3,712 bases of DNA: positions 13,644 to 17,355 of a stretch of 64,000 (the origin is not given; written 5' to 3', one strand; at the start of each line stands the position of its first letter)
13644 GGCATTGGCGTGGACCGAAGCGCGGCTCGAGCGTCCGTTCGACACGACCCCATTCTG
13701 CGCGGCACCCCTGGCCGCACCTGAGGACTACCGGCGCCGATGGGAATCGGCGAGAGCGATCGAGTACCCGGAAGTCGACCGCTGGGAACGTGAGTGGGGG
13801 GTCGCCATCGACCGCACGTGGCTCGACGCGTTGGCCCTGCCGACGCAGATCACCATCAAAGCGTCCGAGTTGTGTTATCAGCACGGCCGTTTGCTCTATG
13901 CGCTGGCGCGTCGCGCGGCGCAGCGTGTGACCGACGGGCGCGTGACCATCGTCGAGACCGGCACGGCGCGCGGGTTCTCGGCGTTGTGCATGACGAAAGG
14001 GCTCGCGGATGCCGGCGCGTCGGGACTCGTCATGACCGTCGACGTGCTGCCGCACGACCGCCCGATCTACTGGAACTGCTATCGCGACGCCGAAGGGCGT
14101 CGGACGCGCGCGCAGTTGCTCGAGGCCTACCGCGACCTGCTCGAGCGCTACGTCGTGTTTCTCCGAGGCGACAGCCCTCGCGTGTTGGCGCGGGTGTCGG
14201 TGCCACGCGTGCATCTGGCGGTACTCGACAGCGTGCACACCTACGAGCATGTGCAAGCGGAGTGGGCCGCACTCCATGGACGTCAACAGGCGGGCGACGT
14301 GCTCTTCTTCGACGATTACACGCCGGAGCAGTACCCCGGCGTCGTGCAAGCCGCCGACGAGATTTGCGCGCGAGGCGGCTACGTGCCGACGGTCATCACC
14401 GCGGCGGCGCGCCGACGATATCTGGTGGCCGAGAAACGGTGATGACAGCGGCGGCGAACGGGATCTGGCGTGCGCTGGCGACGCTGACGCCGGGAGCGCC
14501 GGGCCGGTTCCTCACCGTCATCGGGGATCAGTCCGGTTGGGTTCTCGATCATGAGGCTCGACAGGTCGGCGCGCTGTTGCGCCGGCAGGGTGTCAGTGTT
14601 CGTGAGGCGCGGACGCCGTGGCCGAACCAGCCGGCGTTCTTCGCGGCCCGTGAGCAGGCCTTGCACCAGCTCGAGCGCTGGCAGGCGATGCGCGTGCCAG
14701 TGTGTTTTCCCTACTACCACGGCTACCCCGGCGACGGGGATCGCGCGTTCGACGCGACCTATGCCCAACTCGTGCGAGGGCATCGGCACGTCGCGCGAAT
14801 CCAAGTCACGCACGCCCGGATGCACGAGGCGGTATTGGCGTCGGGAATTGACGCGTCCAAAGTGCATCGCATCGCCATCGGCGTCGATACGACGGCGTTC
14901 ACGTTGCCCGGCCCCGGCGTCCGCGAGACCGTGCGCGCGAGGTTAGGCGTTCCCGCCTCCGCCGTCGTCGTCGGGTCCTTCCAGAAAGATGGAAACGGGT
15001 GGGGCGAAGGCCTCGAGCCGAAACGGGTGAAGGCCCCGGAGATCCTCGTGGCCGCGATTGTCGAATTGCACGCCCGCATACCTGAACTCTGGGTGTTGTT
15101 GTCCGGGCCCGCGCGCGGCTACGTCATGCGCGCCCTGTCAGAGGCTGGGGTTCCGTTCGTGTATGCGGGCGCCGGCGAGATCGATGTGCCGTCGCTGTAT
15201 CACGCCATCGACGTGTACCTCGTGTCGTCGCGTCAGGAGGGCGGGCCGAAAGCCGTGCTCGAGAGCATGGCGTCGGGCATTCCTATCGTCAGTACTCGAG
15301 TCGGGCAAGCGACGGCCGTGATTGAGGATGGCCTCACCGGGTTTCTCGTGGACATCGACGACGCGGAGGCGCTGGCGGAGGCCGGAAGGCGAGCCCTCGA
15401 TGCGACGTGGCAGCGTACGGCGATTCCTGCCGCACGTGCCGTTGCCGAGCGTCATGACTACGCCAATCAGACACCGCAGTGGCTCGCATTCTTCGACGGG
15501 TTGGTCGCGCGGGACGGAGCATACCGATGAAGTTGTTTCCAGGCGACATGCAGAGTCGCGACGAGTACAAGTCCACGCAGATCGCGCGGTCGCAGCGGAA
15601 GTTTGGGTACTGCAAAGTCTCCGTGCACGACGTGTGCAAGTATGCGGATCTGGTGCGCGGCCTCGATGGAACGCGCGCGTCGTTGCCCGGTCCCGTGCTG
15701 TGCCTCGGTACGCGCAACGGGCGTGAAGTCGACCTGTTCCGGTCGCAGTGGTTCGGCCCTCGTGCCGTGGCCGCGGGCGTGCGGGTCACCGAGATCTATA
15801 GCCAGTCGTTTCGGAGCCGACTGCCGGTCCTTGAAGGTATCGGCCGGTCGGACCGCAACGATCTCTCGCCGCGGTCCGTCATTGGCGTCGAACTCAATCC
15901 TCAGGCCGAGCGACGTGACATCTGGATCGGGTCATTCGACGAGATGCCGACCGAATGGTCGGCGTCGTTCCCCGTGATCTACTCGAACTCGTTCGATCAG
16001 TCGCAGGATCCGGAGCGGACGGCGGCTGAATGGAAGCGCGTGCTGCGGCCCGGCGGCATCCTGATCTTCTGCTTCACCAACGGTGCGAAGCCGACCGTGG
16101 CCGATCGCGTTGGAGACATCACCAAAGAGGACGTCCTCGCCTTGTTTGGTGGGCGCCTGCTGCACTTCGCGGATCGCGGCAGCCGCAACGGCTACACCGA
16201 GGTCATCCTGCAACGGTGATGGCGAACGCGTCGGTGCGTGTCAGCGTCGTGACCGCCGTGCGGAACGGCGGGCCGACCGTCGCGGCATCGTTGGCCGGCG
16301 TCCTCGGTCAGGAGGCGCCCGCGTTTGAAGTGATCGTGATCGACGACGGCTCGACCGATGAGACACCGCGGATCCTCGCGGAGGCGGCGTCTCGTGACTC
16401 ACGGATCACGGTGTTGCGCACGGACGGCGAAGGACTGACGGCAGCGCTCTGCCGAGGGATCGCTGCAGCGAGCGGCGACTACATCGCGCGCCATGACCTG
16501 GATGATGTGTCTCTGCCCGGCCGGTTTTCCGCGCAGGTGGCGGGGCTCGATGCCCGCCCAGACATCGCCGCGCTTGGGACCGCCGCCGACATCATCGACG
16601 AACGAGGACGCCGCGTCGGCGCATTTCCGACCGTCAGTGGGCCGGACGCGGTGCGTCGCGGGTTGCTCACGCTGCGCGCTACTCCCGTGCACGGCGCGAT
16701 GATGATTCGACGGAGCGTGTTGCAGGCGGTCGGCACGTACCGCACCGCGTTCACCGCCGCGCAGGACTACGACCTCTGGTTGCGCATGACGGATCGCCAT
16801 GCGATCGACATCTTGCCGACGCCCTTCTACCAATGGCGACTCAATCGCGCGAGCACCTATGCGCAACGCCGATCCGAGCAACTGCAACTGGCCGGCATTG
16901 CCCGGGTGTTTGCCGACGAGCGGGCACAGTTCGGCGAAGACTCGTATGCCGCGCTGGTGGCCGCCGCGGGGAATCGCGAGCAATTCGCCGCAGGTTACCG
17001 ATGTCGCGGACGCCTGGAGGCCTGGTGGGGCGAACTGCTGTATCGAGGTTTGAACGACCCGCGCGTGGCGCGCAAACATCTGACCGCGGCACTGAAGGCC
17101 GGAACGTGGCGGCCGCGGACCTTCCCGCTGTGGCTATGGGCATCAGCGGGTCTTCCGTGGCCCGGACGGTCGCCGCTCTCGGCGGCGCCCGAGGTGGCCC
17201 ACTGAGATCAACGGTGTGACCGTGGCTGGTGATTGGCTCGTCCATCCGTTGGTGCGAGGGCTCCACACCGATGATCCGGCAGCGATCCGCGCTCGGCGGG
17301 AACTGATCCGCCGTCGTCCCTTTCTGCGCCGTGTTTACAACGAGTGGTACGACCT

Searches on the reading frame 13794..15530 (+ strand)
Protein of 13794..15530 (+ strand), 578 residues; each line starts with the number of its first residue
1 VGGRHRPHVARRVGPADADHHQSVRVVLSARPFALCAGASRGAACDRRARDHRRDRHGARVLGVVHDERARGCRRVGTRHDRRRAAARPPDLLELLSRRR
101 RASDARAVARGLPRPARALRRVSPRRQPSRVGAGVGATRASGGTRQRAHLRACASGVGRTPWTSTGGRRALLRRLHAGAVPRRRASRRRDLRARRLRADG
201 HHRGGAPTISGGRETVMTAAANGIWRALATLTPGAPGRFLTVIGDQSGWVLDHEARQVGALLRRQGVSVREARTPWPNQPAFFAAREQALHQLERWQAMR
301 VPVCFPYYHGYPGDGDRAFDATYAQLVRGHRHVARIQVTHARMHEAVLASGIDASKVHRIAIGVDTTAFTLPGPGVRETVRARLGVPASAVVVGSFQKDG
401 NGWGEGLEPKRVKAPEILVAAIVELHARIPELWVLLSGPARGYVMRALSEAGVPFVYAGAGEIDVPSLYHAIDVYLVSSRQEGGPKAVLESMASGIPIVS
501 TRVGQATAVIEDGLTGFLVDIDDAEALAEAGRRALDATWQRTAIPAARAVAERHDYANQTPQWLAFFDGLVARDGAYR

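Call 70: search_protein_families(library=pfam, proteins=[window:13794-15530:+], max_evalue=0.0001)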
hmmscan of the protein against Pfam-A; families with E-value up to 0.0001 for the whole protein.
window:13794-15530:+ (578 aa): 2 families
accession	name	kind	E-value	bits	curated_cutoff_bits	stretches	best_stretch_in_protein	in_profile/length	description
PF13692.12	Glyco_trans_1_4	-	4.6e-20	72.8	27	1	411-535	13-140/142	Glycosyl transferases group 1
PF00534.26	Glycos_transf_1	-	5.7e-17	62.2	26.4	1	411-537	26-158/172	Glycosyl transferases group 1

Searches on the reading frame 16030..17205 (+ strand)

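Call 70: search_protein_families(library=pfam, proteins=[window:16030-17205:+], max_evalue=0.0001)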
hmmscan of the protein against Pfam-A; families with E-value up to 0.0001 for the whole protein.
window:16030-17205:+ (391 aa): 3 families
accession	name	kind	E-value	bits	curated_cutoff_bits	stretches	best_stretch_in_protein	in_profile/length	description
PF00535.33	Glycos_transf_2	-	1.2e-27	97.3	23.3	1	72-233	1-166/168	Glycosyl transferase family 2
PF13641.12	Glyco_tranf_2_3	-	1.4e-12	48.6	27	1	72-255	4-196/230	Glycosyltransferase like family 2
PF10111.15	Glyco_tranf_2_2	-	1.2e-07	31.9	27.3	1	96-257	27-203/276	Glycosyltransferase like family 2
